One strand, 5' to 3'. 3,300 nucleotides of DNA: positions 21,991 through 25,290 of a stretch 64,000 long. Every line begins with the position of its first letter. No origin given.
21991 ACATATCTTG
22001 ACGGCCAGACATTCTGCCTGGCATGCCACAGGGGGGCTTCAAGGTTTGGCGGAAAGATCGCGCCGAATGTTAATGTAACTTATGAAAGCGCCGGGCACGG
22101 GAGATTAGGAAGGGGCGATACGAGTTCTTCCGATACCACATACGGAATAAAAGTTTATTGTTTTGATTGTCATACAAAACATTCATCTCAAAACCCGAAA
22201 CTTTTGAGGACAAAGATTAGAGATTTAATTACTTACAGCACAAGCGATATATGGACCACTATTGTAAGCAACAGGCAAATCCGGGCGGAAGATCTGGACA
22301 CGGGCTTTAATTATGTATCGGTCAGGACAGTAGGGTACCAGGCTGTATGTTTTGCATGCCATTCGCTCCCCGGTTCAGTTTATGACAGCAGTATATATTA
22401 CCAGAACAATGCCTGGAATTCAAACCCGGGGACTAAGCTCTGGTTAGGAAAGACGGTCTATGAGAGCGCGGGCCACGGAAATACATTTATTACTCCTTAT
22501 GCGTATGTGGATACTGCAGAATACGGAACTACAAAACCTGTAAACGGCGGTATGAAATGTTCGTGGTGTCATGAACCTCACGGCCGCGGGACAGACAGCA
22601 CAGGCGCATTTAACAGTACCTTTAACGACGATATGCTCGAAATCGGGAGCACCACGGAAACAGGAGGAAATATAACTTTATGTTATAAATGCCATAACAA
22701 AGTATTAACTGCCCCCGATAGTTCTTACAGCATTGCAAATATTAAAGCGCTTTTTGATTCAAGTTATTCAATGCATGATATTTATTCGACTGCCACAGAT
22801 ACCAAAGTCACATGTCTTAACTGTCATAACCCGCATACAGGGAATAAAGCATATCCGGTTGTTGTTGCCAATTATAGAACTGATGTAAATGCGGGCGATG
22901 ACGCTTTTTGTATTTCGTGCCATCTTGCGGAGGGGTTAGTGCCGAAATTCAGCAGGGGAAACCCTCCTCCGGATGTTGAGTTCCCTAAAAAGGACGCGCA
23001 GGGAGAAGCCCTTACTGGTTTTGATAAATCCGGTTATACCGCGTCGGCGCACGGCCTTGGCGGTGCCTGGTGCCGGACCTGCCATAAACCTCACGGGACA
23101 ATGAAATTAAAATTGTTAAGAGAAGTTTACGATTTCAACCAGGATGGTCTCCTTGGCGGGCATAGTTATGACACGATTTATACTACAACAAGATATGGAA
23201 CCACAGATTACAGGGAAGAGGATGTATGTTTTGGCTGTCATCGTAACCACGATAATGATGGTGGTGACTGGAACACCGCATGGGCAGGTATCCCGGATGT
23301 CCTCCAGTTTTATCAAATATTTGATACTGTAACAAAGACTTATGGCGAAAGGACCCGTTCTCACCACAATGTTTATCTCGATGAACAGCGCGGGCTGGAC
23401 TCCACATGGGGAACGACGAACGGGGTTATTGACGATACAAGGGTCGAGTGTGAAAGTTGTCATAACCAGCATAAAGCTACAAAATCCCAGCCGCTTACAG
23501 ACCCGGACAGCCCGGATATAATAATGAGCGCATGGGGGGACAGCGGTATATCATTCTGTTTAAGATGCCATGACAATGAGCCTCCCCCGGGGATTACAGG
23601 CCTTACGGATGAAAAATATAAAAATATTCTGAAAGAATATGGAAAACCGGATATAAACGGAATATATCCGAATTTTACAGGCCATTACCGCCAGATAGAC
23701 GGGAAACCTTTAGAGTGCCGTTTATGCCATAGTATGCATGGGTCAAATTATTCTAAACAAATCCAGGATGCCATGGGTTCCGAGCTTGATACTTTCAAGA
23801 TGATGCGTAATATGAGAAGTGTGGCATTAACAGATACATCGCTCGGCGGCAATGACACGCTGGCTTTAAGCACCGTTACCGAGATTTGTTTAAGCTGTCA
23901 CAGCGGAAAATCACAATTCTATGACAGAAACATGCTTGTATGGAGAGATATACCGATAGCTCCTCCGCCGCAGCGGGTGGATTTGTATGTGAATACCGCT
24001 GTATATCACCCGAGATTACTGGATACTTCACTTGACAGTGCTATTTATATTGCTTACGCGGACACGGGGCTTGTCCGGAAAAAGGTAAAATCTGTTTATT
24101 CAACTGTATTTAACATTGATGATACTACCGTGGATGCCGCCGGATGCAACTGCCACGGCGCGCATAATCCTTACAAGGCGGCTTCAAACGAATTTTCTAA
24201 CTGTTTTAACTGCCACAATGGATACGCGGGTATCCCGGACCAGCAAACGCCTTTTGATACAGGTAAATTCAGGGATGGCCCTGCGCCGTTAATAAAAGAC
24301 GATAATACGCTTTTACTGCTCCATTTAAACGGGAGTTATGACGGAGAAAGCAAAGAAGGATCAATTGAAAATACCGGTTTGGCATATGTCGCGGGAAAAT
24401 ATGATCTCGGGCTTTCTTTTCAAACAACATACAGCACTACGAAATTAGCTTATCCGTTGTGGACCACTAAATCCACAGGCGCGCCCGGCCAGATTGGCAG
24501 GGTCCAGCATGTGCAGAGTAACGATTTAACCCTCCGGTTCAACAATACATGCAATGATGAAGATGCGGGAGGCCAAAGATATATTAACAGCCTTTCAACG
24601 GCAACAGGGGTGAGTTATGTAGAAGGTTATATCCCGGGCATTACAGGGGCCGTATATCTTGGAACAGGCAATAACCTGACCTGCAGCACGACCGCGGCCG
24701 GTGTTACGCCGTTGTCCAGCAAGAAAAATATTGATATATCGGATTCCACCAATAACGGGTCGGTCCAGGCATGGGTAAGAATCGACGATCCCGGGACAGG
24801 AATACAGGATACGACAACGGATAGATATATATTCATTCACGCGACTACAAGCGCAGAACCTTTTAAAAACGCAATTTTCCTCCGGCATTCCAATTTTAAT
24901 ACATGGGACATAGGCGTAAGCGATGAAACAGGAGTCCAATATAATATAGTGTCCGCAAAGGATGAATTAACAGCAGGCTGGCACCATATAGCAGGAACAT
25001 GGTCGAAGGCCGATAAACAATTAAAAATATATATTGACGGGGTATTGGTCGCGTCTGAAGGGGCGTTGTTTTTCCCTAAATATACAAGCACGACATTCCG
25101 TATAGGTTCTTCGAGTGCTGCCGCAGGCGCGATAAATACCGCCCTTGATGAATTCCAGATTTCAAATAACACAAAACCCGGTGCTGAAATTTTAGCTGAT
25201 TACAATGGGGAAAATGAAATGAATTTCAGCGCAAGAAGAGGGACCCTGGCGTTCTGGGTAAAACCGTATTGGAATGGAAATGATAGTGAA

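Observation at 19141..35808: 5555-aa single-polypeptide cytochrome with hemes, 4 LamG domains, tandem repeats, hemes, then FN3 and discoidin modules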

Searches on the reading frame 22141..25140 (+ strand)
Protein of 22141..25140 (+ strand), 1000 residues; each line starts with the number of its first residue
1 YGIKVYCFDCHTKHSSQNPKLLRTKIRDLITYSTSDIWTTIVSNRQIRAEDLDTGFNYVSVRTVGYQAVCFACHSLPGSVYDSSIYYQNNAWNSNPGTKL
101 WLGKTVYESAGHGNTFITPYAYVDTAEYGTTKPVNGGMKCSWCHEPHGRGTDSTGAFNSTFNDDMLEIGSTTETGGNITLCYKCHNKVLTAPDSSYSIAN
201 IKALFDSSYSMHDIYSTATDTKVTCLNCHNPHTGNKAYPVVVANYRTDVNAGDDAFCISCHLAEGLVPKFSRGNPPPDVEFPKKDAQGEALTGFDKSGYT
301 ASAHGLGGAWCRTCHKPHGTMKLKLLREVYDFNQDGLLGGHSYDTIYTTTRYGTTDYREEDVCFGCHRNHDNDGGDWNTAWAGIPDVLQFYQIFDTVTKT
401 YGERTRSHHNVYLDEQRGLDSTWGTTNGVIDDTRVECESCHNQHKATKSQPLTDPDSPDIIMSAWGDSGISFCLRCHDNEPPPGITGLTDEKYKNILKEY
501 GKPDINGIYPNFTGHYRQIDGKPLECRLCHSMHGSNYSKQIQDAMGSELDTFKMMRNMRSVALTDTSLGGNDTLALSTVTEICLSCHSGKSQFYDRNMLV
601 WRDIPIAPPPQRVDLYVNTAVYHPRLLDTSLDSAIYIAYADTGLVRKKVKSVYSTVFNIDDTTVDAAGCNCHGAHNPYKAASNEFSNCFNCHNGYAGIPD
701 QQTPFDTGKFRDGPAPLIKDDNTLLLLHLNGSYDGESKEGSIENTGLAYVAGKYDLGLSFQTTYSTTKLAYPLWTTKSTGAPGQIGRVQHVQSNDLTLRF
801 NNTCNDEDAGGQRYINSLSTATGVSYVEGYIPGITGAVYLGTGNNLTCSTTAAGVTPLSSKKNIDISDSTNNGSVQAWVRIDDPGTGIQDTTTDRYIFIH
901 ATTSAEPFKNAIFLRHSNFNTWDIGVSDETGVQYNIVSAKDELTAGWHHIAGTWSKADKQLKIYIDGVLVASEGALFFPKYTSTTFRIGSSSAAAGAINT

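Call 25: search_protein_families(library=ncbifam, proteins=[window:22141-25140:+], max_evalue=0.01)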
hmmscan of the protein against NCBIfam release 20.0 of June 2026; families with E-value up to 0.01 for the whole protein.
window:22141-25140:+ (1000 aa): 4 families
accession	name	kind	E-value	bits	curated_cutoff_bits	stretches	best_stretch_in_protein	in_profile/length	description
TIGR01905.1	paired_CXXCH_1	subfamily_domain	4.1e-22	77.8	25.2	1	7-29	9-31/41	doubled CXXCH domain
TIGR03508.1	decahem_SO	subfamily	5.4e-11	42.4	192.2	0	303-367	184-248/258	DmsE family decaheme c-type cytochrome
NF041028.1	decahem_GSU2203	exception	3.1e-05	23.3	325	0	180-262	150-208/317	GSU2203 family decaheme c-type cytochrome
NF047727.1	4hemeCytCCctA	equivalog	5.3e-05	23.3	180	0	658-706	29-78/109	tetraheme c-type cytochrome CctA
